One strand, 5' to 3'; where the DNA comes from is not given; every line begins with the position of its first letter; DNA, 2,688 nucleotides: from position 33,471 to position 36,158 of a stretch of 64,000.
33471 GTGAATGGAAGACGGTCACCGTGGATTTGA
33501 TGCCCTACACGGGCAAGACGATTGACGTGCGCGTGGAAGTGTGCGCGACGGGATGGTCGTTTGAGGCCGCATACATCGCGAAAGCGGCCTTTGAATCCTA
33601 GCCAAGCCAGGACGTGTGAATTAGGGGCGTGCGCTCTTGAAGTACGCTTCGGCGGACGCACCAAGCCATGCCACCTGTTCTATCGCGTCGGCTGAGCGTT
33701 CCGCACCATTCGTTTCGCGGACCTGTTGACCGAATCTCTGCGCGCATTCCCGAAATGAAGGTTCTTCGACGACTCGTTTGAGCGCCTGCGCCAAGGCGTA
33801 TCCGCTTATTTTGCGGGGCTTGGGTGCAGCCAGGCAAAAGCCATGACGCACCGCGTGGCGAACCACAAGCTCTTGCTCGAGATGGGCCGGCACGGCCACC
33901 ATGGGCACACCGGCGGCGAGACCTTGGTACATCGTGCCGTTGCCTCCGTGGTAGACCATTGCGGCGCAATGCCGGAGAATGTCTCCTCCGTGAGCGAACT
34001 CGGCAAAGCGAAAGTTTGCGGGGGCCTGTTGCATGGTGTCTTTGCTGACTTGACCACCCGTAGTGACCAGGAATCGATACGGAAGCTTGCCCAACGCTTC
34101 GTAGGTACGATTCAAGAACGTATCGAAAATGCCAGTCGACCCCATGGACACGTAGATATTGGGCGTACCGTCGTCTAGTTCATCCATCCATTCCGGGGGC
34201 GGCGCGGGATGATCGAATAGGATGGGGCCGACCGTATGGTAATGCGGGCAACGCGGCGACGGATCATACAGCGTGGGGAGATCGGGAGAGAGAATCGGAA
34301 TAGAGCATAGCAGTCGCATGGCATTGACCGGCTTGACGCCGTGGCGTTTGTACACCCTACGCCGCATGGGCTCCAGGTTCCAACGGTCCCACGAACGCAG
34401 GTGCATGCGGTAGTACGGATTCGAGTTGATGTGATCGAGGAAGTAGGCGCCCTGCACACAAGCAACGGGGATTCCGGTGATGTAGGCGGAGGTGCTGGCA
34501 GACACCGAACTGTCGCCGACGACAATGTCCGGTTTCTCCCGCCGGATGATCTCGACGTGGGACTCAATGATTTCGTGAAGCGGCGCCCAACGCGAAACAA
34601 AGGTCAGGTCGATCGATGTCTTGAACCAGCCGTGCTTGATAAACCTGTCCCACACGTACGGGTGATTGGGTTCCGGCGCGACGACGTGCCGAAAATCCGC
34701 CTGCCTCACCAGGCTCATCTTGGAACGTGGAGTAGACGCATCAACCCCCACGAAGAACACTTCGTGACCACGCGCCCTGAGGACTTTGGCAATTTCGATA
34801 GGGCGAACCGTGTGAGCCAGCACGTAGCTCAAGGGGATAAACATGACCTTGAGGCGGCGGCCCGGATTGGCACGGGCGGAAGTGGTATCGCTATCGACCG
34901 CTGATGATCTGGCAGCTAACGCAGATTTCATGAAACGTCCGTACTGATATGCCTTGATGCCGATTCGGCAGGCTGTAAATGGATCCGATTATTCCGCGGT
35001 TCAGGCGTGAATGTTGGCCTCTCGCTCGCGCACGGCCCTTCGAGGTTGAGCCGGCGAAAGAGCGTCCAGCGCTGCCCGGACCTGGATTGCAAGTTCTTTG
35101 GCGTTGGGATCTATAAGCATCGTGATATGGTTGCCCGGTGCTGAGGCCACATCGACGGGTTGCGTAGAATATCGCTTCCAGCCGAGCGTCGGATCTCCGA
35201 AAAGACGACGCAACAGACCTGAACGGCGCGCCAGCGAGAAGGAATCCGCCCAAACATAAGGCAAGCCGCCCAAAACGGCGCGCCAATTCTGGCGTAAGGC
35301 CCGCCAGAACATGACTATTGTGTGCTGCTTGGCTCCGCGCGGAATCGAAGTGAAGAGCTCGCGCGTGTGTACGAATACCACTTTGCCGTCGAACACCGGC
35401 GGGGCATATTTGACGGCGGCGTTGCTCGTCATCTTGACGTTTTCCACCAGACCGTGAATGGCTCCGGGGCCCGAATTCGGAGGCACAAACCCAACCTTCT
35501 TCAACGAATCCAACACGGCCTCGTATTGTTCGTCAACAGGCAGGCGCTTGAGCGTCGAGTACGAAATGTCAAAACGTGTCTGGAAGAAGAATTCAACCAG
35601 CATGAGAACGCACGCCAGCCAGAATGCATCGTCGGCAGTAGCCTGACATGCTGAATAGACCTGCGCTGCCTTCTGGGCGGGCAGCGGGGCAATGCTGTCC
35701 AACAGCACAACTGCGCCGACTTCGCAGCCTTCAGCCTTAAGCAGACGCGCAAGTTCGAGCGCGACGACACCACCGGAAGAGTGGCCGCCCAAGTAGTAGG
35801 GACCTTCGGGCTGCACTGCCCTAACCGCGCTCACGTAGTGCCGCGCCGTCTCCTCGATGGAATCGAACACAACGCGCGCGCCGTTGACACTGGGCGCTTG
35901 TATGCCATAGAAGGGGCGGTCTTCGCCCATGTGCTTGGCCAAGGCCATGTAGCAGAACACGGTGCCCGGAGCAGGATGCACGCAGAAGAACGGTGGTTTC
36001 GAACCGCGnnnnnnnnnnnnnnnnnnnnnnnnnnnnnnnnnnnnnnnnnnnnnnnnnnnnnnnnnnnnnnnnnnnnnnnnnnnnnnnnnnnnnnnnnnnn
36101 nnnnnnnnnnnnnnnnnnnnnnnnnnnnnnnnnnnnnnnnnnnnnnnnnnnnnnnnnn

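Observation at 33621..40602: Compact candidate biosynthetic locus: single-module NRPS (C-A-T-TE) flanked by GT1(MGT-type) and GT4 glycosyltransferases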

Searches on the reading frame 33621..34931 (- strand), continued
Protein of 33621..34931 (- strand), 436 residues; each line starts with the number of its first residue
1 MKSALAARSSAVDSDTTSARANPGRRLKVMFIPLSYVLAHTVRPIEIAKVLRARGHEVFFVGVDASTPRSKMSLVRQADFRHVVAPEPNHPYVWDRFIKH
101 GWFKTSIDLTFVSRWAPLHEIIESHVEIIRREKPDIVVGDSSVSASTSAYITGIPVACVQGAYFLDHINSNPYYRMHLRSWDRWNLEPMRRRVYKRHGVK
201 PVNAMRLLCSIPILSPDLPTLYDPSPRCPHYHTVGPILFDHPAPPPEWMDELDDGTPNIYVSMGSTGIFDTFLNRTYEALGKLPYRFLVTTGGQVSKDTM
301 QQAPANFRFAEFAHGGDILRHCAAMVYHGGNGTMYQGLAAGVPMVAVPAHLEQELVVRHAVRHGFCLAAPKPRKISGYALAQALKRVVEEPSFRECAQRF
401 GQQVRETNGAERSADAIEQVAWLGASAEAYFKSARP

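Call 51: search_solved_structures(query=window:33621-34931:-, max_evalue=0.001)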
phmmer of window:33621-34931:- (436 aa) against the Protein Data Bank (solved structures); distinct sequences matched with E-value up to 0.001: 39.
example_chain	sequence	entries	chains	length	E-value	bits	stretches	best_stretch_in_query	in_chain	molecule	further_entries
3otg_A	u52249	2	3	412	3.5e-18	68.9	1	217-409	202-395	CalG1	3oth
4amb_A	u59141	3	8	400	1.3e-15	60.5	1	27-408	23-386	SNOGD | GLYCOSYL TRANSFERASE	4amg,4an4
2iya_A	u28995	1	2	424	5.2e-14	55.1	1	230-420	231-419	OLEANDOMYCIN GLYCOSYLTRANSFERASE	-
3iaa_A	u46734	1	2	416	8.4e-14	54.4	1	234-419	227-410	CalG2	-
3rsc_A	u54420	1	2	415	8.8e-14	54.4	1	234-419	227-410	CalG2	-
6kqx_A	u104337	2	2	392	2.9e-13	52.7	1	234-419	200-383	Uncharacterized UDP-glucosyltransferase YjiC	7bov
6kqw_A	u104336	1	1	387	4.2e-13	52.2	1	234-418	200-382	Uncharacterized UDP-glucosyltransferase YjiC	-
10zg_A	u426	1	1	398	4.4e-13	52.1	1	256-417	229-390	Glycosyl transferase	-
8h5d_A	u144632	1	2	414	1.3e-12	50.5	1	231-420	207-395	Glycosyltransferase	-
5du2_A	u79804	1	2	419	4.1e-12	48.9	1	246-419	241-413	EspG2 glycosyltransferase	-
2yjn_A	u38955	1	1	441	6e-12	48.3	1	233-403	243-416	GLYCOSYLTRANSFERASE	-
3ia7_A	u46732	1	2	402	9e-12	47.8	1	231-424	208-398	CalG4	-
7vm0_A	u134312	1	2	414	1.3e-11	47.2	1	230-420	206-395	Glycosyl transferase family 1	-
7vlb_A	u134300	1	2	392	5.2e-11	45.2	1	256-419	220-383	UDP-glycosyltransferase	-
3wad_A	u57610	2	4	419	7.9e-11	44.6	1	235-403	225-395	Glycosyltransferase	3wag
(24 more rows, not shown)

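Call 55: search_protein_families(library=pfam, proteins=[L019:1075-8628:+, L019:8625-9962:+, L022:9282-10004:+, L022:11264-13477:+], max_evalue=1)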
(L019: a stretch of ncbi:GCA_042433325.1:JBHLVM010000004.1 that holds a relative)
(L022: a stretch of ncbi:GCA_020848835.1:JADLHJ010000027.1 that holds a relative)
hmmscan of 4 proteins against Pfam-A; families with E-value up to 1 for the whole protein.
L019:1075-8628:+ (2517 aa): 17 families
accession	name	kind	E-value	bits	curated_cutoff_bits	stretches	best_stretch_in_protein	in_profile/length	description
PF00109.32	ketoacyl-synt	-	1.3e-84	284.2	20.8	1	3-250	2-252/252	Beta-ketoacyl synthase, N-terminal domain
PF00698.26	Acyl_transf_1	-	3.1e-68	231.1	32.7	1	526-828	1-300/319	Acyl transferase domain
PF08659.16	KR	-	5.3e-65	219.1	22.6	1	2134-2312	1-179/180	KR domain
PF02801.28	Ketoacyl-synt_C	-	7.1e-41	139.4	20.8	1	258-373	1-118/119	Beta-ketoacyl synthase, C-terminal domain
PF21089.3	PKS_DH_N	-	1e-22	80.4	27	1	889-981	1-97/103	Polyketide synthase dehydratase domain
PF14765.12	PS-DH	-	5.2e-22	78.6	23.7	1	1033-1162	26-160/166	Polyketide synthase dehydratase N-terminal domain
PF00107.32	ADH_zinc_N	-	3.1e-20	72.9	31.8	1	1939-2050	1-112/129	Zinc-binding dehydrogenase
PF16197.11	KAsynt_C_assoc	-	4.8e-18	66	33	1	376-483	1-104/111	Ketoacyl-synthetase C-terminal extension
PF13602.12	ADH_zinc_N_2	-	3.1e-17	64.2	27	1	1972-2110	2-134/134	Zinc-binding dehydrogenase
PF00106.31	adh_short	-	1.8e-14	54.1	26.6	1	2137-2292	4-159/195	short chain dehydrogenase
PF00550.31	PP-binding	-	2e-13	50.8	20.8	1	2416-2480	2-66/67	Phosphopantetheine attachment site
PF08240.17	ADH_N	-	4.5e-11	43.4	23.5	1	1812-1875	2-61/104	Alcohol dehydrogenase GroES-like domain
PF22621.2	CurL-like_PKS_C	-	6e-11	42.6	27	1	440-499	3-62/64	CurL-like, PKS C-terminal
PF22336.2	RhiE-like_linker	-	9.5e-11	42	27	1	442-507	2-66/67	RhiE-like, KS-MAT linker domain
PF13561.12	adh_short_C2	-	5e-08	33.2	27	1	2144-2292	7-153/236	Enoyl-(Acyl carrier protein) reductase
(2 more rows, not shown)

L019:8625-9962:+ (445 aa): 4 families
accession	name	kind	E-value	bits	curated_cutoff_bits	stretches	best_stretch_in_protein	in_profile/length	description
PF00155.27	Aminotran_1_2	-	1.3e-41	143.4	19.7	1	89-432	2-360/361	Aminotransferase class I and II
PF01053.26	Cys_Met_Meta_PP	-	1.9e-05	23.9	27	1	132-294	51-209/381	Cys/Met metabolism PLP-dependent enzyme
PF01212.27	Beta_elim_lyase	-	0.035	13.9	27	1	128-334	27-247/288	Beta-eliminating lyase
PF00464.25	SHMT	-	0.17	10.9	27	1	230-303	178-245/399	Serine hydroxymethyltransferase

L022:9282-10004:+ (240 aa): 12 families
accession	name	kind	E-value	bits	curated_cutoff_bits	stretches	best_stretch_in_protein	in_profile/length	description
PF00326.27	Peptidase_S9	-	8.8e-12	45.4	22.6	2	116-176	51-111/213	Prolyl oligopeptidase family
PF12146.15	Hydrolase_4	-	2.9e-09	37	27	2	174-220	191-235/239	Serine aminopeptidase, S33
PF02230.22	Abhydrolase_2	-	5e-06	27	23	1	113-220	94-202/217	Phospholipase/Carboxylesterase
PF00756.26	Esterase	-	5.3e-06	26.8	22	1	108-167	95-153/251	Putative esterase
PF01738.24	DLH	-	1.2e-05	25.5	21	1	114-217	82-186/217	Dienelactone hydrolase family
PF07859.19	Abhydrolase_3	-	3.2e-05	24.2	25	1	98-143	41-85/210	alpha/beta hydrolase fold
PF20434.5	BD-FAE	-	0.00034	20.6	26.8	1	167-198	183-213/215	BD-FAE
PF10503.15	Esterase_PHB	-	0.00048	19.9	23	1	119-176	87-144/219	Esterase PHB depolymerase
PF00561.26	Abhydrolase_1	-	0.046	13.8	25.8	1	128-181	68-118/245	alpha/beta hydrolase fold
PF03583.20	LIP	-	0.13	12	23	1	110-235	165-276/286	Secretory lipase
PF10081.15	Abhydrolase_9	-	0.15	11.5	26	1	103-156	83-136/288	Alpha/beta-hydrolase family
PF03959.19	FSH1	-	0.23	11.6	21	1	153-214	138-197/211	Serine hydrolase (FSH1)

L022:11264-13477:+ (737 aa): 13 families
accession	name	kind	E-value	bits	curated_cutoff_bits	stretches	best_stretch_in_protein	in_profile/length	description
PF12146.15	Hydrolase_4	-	8.7e-23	81.3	27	1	484-702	4-236/239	Serine aminopeptidase, S33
PF00561.26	Abhydrolase_1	-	3.8e-13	50.1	25.8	1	487-590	3-113/245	alpha/beta hydrolase fold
PF01553.26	Acyltransferase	-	5.2e-09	36.5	23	1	24-153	2-122/132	Acyltransferase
PF12697.13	Abhydrolase_6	-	8.8e-09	36.8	26.3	1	487-606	1-113/217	Alpha/beta hydrolase family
PF00326.27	Peptidase_S9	-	3.7e-06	27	22.6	1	552-717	63-206/213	Prolyl oligopeptidase family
PF19277.4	GPAT_C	-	0.00015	21.6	25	1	244-359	33-140/344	Glycerol-3-phosphate acyltransferase C-terminal region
PF20434.5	BD-FAE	-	0.00093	19.2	26.8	1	552-679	88-211/215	BD-FAE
PF12740.14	PETase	-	0.0016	18.3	28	1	485-593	55-164/263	PET hydrolase-like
PF02129.25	Peptidase_S15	-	0.0092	16.1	23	1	499-607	46-148/262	X-Pro dipeptidyl-peptidase (S15 family)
PF02230.22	Abhydrolase_2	-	0.01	16.2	23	1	553-596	105-148/217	Phospholipase/Carboxylesterase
PF03959.19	FSH1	-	0.029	14.5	21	1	520-686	70-189/211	Serine hydrolase (FSH1)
PF20408.4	Abhydrolase_11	-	0.033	14.4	27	0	651-678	121-148/193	Alpha/beta hydrolase domain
PF11187.14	Mbeg1-like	-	0.074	12.9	21.1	1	547-593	78-128/224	Mbeg1-like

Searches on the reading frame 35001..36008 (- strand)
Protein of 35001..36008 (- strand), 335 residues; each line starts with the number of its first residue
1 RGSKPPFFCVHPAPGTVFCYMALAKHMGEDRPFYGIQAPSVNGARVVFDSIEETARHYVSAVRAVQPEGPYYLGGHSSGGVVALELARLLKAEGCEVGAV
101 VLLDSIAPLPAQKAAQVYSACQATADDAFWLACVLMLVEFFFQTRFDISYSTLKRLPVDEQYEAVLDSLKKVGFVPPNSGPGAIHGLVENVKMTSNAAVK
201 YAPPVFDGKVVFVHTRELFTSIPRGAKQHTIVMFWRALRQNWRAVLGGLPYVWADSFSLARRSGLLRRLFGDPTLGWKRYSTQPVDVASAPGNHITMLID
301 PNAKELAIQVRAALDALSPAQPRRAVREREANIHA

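Call 19: search_solved_structures(query=window:35001-36008:-, max_evalue=0.01, show_alignments=2)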
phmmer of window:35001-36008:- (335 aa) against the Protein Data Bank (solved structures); distinct sequences matched with E-value up to 0.01: 44.
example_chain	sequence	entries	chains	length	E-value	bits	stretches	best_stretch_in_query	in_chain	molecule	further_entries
7crn_A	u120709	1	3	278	2.5e-24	89.7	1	2-114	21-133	Non-ribosomal peptide synthetase 4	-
7dxo_A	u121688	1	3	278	6.7e-24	88.3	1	2-114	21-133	Non-ribosomal peptide synthetase 4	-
4zxh_A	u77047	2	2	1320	8.3e-24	88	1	4-213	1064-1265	ABBFA_003403 | Tyrocidine synthetase 3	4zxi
6ojc_A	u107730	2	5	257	4.6e-15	59.3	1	8-105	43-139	NocB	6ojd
3tej_A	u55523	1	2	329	7.7e-15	58.5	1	2-108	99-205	Enterobactin synthase component F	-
2roq_A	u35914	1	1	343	7.9e-15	58.5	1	2-108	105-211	Enterobactin synthetase component F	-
7r0x_A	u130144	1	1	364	1e-14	58.1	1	8-112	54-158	Polyketide synthase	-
5ja1_A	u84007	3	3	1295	6.4e-14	55.5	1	2-108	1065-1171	Enterobactin synthase component F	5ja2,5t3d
6ecb_A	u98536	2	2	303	1.2e-13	54.6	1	3-109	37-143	Vlm2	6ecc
6ecd_A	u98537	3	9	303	3.2e-13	53.2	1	3-109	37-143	Vlm2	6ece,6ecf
4z49_A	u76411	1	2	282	1.1e-11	48.1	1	2-95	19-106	Fatty acid synthase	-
1xkt_A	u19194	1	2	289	1.2e-11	48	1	2-95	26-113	fatty acid synthase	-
7mhd_A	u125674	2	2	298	1.3e-11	48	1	2-95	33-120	Fatty acid synthase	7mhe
2px6_A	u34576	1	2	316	1.4e-11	47.9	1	2-95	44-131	Thioesterase domain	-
3tjm_A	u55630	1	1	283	1.4e-11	47.8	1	2-94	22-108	Fatty acid synthase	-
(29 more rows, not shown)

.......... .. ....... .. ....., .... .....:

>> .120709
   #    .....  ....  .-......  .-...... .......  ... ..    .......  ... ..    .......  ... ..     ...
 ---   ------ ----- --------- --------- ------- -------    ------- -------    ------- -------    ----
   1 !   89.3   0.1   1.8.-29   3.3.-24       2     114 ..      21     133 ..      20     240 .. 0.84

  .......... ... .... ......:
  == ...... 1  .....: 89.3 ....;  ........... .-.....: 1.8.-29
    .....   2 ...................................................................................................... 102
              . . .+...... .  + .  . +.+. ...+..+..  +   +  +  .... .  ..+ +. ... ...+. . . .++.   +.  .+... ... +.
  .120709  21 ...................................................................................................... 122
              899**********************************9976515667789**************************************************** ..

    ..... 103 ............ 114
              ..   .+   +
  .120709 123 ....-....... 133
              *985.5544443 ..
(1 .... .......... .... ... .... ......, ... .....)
